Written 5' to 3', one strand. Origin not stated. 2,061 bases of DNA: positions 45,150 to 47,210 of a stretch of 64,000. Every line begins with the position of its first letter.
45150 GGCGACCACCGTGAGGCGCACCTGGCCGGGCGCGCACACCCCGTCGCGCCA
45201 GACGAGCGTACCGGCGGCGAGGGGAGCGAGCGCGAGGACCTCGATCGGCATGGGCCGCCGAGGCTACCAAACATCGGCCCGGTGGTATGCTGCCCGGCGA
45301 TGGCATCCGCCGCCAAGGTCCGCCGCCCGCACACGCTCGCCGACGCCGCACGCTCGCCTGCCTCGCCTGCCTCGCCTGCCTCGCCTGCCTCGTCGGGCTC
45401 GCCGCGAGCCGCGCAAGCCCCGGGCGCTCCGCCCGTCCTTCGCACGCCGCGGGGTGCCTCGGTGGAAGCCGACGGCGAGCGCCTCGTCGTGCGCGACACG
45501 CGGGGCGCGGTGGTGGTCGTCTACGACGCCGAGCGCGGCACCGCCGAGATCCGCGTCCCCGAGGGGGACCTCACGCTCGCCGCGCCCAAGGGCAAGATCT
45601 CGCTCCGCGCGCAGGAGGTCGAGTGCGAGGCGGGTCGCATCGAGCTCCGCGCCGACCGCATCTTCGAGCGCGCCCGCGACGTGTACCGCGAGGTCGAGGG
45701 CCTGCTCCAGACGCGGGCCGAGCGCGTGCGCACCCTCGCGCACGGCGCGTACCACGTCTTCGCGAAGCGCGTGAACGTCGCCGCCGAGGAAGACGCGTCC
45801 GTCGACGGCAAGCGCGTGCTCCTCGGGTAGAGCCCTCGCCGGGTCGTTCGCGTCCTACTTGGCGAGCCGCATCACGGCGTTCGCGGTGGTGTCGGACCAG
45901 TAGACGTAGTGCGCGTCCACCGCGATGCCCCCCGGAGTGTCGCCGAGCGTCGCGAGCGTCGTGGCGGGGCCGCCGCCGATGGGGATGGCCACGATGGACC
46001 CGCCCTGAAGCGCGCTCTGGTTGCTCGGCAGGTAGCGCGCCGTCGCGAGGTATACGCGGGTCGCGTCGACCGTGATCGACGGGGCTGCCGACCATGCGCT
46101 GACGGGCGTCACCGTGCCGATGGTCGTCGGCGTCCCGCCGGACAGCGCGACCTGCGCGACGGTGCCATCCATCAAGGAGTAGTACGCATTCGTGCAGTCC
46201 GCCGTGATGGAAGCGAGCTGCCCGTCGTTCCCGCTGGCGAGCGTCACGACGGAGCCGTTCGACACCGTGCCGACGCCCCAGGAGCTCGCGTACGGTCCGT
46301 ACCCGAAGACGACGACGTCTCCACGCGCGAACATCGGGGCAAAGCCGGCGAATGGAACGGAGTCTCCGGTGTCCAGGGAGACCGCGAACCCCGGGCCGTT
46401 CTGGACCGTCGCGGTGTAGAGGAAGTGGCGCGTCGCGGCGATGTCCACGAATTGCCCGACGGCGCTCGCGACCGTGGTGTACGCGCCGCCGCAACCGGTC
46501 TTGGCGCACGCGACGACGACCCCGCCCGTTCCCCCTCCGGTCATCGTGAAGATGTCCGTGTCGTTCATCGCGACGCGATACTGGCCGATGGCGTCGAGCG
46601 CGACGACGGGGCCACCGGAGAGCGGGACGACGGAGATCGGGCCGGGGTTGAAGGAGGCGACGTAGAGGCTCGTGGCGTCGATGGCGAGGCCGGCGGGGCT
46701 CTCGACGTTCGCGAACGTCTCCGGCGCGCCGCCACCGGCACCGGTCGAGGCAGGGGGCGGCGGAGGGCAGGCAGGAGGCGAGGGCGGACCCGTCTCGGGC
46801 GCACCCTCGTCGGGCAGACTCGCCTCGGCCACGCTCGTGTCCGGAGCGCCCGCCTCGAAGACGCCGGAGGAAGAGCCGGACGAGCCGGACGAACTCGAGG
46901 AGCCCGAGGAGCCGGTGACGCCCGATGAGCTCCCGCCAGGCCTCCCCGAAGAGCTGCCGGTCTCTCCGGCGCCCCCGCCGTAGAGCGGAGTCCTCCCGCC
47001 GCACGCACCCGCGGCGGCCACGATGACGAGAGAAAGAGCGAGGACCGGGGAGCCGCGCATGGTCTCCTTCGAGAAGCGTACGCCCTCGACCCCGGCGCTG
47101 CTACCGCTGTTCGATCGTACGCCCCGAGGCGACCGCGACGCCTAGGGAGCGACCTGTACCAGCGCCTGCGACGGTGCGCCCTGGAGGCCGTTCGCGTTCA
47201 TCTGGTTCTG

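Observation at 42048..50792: Orphan DUF4150 / DUF2169 / DUF3540 / pentapeptide module with no VgrG or T6SS core, wired to envelope proteins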

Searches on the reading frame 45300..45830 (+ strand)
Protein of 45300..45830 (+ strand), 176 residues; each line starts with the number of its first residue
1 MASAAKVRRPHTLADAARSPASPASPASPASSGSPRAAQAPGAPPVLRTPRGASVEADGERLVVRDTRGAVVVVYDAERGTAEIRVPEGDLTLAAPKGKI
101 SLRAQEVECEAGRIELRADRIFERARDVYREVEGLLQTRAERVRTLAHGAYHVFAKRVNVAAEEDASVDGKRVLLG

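Call 4: search_protein_families(library=pfam, proteins=[window:45300-45830:+], max_evalue=0.01)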
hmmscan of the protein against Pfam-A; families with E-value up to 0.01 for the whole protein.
window:45300-45830:+ (176 aa): 2 families
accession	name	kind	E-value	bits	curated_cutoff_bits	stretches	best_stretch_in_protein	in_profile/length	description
PF12059.13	DUF3540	-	8.5e-13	49.1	27.9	1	98-176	121-199/199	Protein of unknown function (DUF3540)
PF05544.16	Pro_racemase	-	0.00089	18.9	27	1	72-135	90-153/325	Proline racemase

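Call 65: search_solved_structures(query=window:45300-45830:+, max_evalue=1)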
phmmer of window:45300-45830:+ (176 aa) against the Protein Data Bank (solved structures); distinct sequences matched with E-value up to 1: 2.
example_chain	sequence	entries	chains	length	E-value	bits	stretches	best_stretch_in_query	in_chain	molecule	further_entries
8fa4_B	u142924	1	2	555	0.28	14.5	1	18-71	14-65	Glycoside hydrolase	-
5yrx_A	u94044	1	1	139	0.36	14.1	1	9-46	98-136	Nucleoid-associated protein Rv3716c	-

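Call 89: search_protein_representatives(protein=window:45300-45830:+)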
Query: 176 residues. Proteins with E-value up to 0.001 (for the whole library): 943; up to 1e-10: 363; up to 1e-30: 3. The best 150 are listed.
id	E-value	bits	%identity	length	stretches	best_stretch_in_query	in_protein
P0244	6.0e-58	211.6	74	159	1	36-176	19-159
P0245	1.0e-31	126.4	48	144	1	37-176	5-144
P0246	4.3e-31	124.4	45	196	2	85-176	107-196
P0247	3.3e-28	115.0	51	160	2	90-176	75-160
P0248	1.2e-27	113.2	46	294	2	83-176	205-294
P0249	1.4e-27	112.9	50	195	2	84-176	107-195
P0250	4.3e-27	111.4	46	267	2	100-176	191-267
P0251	4.3e-27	111.4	46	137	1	47-176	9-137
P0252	1.4e-26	109.7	45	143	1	46-176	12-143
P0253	2.9e-26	108.7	45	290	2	60-176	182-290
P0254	1.4e-25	106.4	44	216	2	59-176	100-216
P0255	8.7e-25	103.9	52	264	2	100-176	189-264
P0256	9.2e-25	103.8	43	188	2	98-176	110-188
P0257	9.5e-25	103.8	51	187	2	98-176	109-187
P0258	2.3e-24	102.5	46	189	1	28-176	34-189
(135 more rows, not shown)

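Call 92: search_protein_families(library=ncbifam, proteins=[window:45300-45830:+], max_evalue=0.01)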
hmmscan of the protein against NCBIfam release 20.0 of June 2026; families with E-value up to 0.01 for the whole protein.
window:45300-45830:+ (176 aa): 0 families

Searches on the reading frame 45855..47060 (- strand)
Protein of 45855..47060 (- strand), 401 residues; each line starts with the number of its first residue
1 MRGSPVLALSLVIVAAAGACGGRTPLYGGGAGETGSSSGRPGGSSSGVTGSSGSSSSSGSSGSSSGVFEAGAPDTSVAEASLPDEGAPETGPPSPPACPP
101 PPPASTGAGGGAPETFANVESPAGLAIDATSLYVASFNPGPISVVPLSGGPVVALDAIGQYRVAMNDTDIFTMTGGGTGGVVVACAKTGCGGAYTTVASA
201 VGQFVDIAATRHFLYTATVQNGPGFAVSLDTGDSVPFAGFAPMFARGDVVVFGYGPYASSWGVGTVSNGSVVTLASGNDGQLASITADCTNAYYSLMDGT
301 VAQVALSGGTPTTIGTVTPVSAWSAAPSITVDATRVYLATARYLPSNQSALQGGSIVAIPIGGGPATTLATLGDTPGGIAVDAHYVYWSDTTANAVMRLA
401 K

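Call 4: search_protein_families(library=pfam, proteins=[window:45855-47060:-], max_evalue=0.01)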
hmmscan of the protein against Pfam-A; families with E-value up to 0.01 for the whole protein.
window:45855-47060:- (401 aa): 0 families

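Call 53: find_homologous_proteins(query=window:45858-47060:-, max_evalue=0.001)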
Query seq(401 aa) (401 aa): 47 proteins with E <= 0.001 among 8000 candidates.
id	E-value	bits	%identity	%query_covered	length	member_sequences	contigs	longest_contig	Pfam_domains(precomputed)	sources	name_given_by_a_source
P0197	3.4e-203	693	100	81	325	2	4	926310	-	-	-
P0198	4.2e-84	301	51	91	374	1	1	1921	-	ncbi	ncbi:MAG TPA: hypothetical protein VIY73_16795, partial [Polyangiaceae bacterium]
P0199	3.3e-59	219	45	76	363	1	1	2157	-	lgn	-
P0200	3.9e-55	206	40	76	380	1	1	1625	-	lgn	-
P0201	5.8e-42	162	41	72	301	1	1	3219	-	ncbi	ncbi:MAG: hypothetical protein ABSE49_34050 [Polyangiaceae bacterium]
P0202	1.3e-39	154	41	75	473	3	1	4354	-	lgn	-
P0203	6.3e-39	152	41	72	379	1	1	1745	-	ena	-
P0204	1.0e-34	138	39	73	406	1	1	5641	-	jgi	jgi:Domain of unknown function (DUF5050)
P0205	2.6e-31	127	39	72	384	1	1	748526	-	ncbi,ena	-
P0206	5.6e-27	113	36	72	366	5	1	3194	-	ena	-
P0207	1.2e-22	99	33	70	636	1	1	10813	-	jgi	jgi:hypothetical protein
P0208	1.1e-20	92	28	70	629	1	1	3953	-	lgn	-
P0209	3.8e-20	90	38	31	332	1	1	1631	-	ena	-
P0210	1.0e-18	86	41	31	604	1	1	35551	-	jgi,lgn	jgi:uncharacterized repeat protein (TIGR03803 family)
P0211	4.8e-17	80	33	32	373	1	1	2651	PF00058.24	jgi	jgi:hypothetical protein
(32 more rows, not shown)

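Call 54: find_encoding_contigs(protein=P0205, flank=8000, max_places=1)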
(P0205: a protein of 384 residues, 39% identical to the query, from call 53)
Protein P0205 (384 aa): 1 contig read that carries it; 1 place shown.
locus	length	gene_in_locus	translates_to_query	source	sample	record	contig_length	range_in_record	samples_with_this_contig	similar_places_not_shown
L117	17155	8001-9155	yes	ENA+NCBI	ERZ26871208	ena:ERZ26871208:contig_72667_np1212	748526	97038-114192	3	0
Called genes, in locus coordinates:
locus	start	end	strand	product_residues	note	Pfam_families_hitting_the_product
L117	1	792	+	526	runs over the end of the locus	PF02412:TSP_3 (faint), PF00691:OmpA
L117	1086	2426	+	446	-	PF00069:Pkinase, PF07714:PK_Tyr_Ser-Thr, PF01636:APH (faint), PF06293:Kdo (weak)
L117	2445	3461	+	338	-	-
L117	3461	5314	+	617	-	-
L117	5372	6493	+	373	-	-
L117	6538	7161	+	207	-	PF08281:Sigma70_r4_2, PF04545:Sigma70_r4 (weak)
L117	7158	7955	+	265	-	-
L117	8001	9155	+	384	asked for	-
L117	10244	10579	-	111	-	PF05635:23S_rRNA_IVP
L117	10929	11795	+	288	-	-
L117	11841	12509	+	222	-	PF01625:PMSR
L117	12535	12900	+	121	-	-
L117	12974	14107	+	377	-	-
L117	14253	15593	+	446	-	PF13717:Zn_ribbon_4, PF14237:GYF_2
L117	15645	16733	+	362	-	PF03781:FGE-sulfatase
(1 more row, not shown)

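Call 55: find_encoding_contigs(protein=P0197, flank=10000, max_places=4)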
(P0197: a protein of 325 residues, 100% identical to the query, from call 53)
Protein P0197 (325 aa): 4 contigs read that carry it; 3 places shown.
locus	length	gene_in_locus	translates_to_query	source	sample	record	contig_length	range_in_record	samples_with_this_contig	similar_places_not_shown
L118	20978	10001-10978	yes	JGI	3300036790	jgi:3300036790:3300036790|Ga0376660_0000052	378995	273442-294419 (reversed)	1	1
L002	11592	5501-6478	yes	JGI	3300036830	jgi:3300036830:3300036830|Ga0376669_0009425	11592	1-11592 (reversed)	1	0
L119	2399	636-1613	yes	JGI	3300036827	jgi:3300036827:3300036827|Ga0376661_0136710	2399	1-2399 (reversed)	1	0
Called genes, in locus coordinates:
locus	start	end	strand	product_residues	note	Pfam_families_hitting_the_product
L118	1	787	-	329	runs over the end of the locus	PF13714:PEP_mutase, PF00463:ICL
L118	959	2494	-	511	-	-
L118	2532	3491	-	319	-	PF07719:TPR_2 (faint), PF08308:PEGA (weak)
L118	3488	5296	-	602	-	PF00069:Pkinase, PF07714:PK_Tyr_Ser-Thr, PF01636:APH (faint)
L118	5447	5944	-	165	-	-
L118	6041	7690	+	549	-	-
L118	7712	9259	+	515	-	-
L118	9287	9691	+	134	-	PF13665:Tox-PAAR-like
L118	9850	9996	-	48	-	-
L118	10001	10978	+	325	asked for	-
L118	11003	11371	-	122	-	PF12059:DUF3540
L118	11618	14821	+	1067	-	PF09937:DUF2169, PF00805:Pentapeptide, PF13599:Pentapeptide_4 (weak), PF00805:Pentapeptide, PF13599:Pentapeptide_4, PF00805:Pentapeptide (weak), PF13599:Pentapeptide_4 (weak), PF00805:Pentapeptide, +1 more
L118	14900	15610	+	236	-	PF00106:adh_short, PF08659:KR (weak), PF13460:NAD_binding_10, PF13561:adh_short_C2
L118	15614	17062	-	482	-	PF13489:Methyltransf_23, PF13847:Methyltransf_31, PF08241:Methyltransf_11, PF08242:Methyltransf_12, PF13649:Methyltransf_25, PF10119:MethyTransf_Reg, PF21782:WHD_PKMT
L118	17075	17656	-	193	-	-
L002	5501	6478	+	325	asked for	-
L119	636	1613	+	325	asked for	-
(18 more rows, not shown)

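Call 75: search_protein_families(library=pfam, proteins=[window:45855-47060:-], max_evalue=0.1)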
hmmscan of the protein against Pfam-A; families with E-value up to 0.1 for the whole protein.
window:45855-47060:- (401 aa): 0 families

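Call 92: search_protein_families(library=ncbifam, proteins=[window:45855-47060:-], max_evalue=0.01)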
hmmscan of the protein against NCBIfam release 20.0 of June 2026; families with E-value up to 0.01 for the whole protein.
window:45855-47060:- (401 aa): 0 families
